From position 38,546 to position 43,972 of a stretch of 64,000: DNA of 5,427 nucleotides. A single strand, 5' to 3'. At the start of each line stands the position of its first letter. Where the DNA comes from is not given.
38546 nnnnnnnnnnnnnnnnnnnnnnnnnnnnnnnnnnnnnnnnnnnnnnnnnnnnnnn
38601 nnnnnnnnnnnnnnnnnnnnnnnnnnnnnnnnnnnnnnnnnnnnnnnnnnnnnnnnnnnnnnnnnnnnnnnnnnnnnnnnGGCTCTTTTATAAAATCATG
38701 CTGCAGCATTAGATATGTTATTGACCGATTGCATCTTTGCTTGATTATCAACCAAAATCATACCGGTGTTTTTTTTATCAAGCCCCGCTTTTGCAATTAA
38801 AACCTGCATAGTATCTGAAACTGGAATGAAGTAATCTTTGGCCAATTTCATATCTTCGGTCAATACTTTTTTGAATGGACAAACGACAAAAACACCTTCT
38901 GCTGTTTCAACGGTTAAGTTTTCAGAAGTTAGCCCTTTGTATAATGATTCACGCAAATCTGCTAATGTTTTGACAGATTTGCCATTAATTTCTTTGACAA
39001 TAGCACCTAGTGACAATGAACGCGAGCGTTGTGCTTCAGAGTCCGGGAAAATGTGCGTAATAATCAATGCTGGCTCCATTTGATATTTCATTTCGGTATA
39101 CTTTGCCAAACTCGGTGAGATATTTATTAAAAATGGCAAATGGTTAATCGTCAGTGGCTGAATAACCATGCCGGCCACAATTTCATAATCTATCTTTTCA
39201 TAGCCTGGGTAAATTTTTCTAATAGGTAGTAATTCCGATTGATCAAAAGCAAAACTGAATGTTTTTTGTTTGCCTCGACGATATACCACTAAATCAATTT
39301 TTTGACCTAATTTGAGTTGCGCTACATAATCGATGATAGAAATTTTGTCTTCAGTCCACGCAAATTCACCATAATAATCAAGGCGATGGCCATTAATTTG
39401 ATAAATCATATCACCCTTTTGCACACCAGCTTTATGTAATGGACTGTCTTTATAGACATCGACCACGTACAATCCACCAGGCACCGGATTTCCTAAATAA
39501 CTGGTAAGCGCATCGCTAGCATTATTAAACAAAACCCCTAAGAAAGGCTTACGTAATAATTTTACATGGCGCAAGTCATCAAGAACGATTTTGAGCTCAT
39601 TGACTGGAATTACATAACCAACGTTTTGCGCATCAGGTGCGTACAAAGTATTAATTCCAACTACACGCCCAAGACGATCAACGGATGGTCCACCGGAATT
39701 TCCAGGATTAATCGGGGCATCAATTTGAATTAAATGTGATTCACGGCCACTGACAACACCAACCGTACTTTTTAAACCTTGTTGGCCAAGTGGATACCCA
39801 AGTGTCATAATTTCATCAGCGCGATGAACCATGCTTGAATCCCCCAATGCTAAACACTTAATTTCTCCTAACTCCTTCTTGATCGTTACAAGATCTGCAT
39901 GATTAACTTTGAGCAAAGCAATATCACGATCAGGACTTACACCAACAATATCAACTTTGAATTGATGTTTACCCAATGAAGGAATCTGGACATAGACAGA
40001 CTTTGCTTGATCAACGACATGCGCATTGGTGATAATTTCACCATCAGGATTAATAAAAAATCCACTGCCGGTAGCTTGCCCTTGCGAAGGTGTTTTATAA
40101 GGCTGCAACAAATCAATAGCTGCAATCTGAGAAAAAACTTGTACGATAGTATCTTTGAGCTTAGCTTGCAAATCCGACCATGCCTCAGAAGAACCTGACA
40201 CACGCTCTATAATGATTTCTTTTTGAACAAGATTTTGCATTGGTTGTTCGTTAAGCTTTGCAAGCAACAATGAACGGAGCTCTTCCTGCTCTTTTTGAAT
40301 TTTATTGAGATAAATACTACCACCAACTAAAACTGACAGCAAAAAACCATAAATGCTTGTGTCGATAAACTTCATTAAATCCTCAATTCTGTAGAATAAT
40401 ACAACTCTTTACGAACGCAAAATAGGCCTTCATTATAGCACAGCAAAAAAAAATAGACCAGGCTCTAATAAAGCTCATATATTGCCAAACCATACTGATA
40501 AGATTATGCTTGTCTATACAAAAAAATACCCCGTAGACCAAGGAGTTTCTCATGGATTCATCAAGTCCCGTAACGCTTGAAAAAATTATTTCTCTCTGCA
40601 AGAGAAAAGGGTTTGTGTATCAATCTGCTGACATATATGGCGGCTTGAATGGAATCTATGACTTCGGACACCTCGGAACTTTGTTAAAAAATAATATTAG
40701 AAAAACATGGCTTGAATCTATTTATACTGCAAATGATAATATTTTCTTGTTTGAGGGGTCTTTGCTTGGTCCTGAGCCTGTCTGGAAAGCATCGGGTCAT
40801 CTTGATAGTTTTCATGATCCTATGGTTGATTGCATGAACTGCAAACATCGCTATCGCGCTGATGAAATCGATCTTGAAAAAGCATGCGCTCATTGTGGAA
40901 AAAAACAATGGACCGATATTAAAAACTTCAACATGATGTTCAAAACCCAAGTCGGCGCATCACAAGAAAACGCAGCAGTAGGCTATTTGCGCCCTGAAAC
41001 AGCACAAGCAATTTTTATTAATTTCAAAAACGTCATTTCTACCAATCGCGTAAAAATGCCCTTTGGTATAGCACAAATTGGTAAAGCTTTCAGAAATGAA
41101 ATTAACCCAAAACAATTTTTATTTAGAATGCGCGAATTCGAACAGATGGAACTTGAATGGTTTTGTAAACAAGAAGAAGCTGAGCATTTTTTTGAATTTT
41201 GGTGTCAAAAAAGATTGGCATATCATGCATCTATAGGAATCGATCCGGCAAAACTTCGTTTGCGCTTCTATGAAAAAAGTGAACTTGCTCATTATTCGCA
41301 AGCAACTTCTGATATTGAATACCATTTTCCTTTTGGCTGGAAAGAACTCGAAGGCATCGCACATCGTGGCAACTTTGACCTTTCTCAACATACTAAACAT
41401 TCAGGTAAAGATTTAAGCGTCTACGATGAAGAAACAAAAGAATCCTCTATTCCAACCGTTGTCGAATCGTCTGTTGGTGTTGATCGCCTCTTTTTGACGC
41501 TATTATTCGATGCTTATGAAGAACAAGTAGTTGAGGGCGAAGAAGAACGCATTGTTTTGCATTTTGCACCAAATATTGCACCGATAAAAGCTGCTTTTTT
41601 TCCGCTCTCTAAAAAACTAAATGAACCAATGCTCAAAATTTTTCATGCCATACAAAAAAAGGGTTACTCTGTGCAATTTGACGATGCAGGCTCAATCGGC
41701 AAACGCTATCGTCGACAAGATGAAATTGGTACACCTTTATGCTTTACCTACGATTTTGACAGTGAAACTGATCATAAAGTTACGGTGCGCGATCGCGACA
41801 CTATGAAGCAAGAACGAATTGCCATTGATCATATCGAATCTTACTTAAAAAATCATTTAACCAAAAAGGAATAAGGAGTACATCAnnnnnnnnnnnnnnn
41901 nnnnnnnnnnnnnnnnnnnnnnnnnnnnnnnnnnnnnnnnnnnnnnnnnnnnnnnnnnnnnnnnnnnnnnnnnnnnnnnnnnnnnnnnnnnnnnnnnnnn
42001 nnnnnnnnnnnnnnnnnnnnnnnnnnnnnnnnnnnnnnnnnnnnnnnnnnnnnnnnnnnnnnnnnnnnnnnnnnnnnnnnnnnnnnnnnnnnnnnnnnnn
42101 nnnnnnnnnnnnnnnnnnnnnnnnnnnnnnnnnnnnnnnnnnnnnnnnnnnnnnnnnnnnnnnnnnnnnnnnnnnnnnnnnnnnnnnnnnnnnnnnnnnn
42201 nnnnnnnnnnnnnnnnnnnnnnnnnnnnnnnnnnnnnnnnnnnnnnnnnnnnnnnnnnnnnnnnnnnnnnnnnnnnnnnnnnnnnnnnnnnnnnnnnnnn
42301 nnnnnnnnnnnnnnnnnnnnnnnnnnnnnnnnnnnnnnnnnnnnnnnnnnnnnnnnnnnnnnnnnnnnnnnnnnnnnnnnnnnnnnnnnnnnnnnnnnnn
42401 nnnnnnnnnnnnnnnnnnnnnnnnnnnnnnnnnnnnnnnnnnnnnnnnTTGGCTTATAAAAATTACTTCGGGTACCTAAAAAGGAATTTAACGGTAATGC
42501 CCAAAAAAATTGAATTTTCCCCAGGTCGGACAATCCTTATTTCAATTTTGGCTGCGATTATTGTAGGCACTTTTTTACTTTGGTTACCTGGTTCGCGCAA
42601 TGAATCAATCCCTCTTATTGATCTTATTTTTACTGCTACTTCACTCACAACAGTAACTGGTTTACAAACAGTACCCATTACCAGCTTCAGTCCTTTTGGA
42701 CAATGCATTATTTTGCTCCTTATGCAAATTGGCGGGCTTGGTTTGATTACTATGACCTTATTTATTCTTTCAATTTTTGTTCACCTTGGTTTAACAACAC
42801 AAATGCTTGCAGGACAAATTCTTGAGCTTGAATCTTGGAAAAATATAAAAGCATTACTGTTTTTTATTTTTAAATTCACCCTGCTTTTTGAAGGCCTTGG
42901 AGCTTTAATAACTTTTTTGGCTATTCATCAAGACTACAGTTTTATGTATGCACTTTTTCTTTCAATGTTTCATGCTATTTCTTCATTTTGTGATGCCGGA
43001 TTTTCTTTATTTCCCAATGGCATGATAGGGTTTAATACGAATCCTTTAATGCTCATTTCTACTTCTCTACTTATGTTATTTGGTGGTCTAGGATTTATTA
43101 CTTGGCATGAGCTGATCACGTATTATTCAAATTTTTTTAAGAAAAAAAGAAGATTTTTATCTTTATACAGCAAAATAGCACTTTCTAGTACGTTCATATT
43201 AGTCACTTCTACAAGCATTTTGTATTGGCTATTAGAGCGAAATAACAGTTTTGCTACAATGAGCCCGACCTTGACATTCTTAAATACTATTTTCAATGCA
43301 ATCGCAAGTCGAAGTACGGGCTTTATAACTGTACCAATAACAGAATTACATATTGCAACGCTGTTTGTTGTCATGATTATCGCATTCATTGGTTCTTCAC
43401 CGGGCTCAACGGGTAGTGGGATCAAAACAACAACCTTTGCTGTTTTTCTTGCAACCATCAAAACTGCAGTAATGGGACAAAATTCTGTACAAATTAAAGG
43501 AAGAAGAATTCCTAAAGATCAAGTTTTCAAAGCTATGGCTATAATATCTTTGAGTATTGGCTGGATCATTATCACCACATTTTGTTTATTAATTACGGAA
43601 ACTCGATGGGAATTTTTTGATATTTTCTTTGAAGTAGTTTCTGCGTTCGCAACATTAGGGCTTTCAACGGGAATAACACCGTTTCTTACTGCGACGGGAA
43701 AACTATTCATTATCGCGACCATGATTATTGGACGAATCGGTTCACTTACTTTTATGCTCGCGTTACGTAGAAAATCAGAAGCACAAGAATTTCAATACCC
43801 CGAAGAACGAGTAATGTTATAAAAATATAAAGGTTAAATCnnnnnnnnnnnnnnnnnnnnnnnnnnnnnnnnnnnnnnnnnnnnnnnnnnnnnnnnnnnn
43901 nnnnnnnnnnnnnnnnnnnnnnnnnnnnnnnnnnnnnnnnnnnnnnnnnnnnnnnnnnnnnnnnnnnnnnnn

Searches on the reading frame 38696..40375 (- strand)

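Call 67: search_protein_families(library=ncbifam, proteins=[window:38696-40375:-], max_evalue=1e-10)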
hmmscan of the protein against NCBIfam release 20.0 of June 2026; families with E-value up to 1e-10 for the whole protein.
window:38696-40375:- (559 aa): 12 families
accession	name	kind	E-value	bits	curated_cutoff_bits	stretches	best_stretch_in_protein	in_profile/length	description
TIGR02037.1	degP_htrA_DO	subfamily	2.3e-61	208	416.2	1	90-481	49-413/434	Do family serine endopeptidase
NF041521.1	HhoA_HhoB_HtrA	equivalog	3.3e-50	171.3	450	1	70-374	29-328/335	HhoA/HhoB/HtrA family serine endopeptidase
NF047968.1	SerProtHtrA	equivalog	5.7e-44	150.9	470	1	45-375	34-355/357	serine protease HtrA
NF040960.1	MamE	equivalog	1.9e-32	112.6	800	1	95-266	116-291/659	magnetosome formation protease MamE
NF008189.1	PRK10942.1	equivalog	2.3e-31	108.8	720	1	98-382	110-386/477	serine endoprotease DegP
TIGR02038.1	protease_degS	equivalog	2.1e-29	102.8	422.95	1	98-375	75-344/351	outer membrane-stress sensor serine endopeptidase DegS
NF007526.1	PRK10139.1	equivalog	3.1e-29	102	756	1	96-381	86-363/456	serine endoprotease DegQ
NF008147.1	PRK10898.1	equivalog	8.1e-29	100.8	408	1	98-376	75-346/352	outer membrane-stress sensor serine endopeptidase DegS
NF050055.1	SerProtHtrAMycob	equivalog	4.3e-26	91.9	800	1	97-373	223-494/502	serine protease HtrA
NF033740.0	MarP_fam_protase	equivalog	2.3e-19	69.7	250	1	98-268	208-377/390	MarP family serine protease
NF053637.1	SerProtHtrAspr2045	equivalog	5.5e-19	68.4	650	1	98-380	100-389/394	serine protease HtrA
NF040961.1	MamO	equivalog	9.5e-17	60.6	800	1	86-268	83-267/648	magnetosome protein MamO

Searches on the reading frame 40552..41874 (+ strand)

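Call 67: search_protein_families(library=ncbifam, proteins=[window:40552-41874:+], max_evalue=1e-10)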
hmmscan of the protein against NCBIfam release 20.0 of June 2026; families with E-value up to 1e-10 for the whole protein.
window:40552-41874:+ (440 aa): 3 families
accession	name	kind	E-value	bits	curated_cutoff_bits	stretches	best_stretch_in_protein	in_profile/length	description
NF003211.1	PRK04173.1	equivalog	5.4e-178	592.5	312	2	110-432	128-454/454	glycine--tRNA ligase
TIGR00389.1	glyS_dimeric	equivalog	3.9e-145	484.6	243.3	3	9-222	3-236/565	glycine--tRNA ligase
NF011484.0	PRK14894.1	equivalog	9.5e-127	423.4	1050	2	7-328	4-339/539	glycine--tRNA ligase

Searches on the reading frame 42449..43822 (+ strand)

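Call 67: search_protein_families(library=ncbifam, proteins=[window:42449-43822:+], max_evalue=1e-10)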
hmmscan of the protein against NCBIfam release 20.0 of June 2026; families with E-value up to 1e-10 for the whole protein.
window:42449-43822:+ (457 aa): 2 families
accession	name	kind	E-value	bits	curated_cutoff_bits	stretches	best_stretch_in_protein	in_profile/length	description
TIGR00933.1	2a38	subfamily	5.5e-82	275.9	331.15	1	43-429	1-391/391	TrkH family potassium uptake protein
TIGR00934.2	2a38euk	subfamily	7.2e-20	70.9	441.9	1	170-435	526-825/834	TRK family potassium/sodium uptake transporter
